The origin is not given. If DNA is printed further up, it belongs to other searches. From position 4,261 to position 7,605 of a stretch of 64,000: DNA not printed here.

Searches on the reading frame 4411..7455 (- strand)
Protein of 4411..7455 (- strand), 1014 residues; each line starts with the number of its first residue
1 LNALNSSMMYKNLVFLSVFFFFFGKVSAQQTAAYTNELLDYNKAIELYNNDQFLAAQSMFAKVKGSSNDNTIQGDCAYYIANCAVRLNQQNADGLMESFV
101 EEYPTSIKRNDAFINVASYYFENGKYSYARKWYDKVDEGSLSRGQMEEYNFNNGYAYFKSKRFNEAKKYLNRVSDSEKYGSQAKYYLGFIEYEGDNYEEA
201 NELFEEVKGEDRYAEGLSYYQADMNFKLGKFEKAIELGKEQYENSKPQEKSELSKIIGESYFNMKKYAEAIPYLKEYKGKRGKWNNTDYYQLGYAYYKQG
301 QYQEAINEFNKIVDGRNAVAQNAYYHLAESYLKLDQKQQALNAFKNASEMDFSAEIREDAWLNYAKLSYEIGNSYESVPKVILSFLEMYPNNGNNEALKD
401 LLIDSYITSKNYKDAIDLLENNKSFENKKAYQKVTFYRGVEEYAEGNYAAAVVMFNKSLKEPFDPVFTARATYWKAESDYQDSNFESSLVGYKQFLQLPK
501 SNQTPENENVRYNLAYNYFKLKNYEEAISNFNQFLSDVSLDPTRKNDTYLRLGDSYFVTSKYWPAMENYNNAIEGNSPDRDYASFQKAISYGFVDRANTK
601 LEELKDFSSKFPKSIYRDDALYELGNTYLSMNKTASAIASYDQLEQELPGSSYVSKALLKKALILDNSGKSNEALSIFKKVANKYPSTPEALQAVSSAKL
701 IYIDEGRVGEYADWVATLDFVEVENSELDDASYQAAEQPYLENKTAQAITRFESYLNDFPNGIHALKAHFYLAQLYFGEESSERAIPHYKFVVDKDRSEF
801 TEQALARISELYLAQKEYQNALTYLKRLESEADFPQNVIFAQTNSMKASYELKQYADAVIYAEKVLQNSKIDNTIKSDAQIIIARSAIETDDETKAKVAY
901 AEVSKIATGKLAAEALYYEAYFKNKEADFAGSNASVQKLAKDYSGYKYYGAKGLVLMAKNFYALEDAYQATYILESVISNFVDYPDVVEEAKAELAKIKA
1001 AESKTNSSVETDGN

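Call 37: search_protein_families(library=pfam, proteins=[window:4411-7455:-], max_evalue=0.001)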
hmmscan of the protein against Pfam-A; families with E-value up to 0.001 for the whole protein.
window:4411-7455:- (1014 aa): 19 families
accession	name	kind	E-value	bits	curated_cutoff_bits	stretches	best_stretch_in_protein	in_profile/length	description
PF07719.23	TPR_2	-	1.8e-35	118.5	27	1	289-312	4-27/34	Tetratricopeptide repeat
PF13174.12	TPR_6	-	2e-35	119.4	26.3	0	657-687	2-32/33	Tetratricopeptide repeat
PF00515.34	TPR_1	-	3.7e-30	102.9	27.8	1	289-311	4-26/34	Tetratricopeptide repeat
PF12895.13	ANAPC3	-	1e-26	93.5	27.2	1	283-346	20-81/82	Anaphase-promoting complex, cyclosome, subunit 3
PF13432.12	TPR_16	-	1.6e-21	76.8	32.7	1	290-344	1-54/65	Tetratricopeptide repeat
PF14559.12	TPR_19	-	1.6e-20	73.6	25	0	297-351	2-55/68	Tetratricopeptide repeat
PF13424.12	TPR_12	-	6.4e-19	68.4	30.1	1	289-350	6-74/77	Tetratricopeptide repeat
PF13428.12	TPR_14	-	2.3e-17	62.2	23.5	0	289-313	4-28/44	Tetratricopeptide repeat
PF13181.12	TPR_8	-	1.4e-16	59.5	25.7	0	289-313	4-28/34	Tetratricopeptide repeat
PF25063.1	ARM_TT21_C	-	1.2e-10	42.1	35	1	56-239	2-188/209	Tetratricopeptide repeat protein 21 C-terminal ARM domain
PF13176.12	TPR_7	-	1.2e-08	34.8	27.9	0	620-643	1-24/36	Tetratricopeptide repeat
PF25064.1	ARM_TT21_5th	-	8.7e-08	32.9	27.8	0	91-186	19-111/117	TT21 fifth ARM repeats domain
PF13374.12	TPR_10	-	2.8e-07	30.7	27.5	0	291-306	7-22/42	Tetratricopeptide repeat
PF17004.11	SRP_TPR_like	-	1.6e-05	25.4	35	0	240-332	3-84/109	Putative TPR-like repeat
PF23914.1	TPR_CcmH_CycH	-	2.1e-05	24.9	42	0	502-539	115-152/158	Cytochrome c-type biogenesis protein H TPR domain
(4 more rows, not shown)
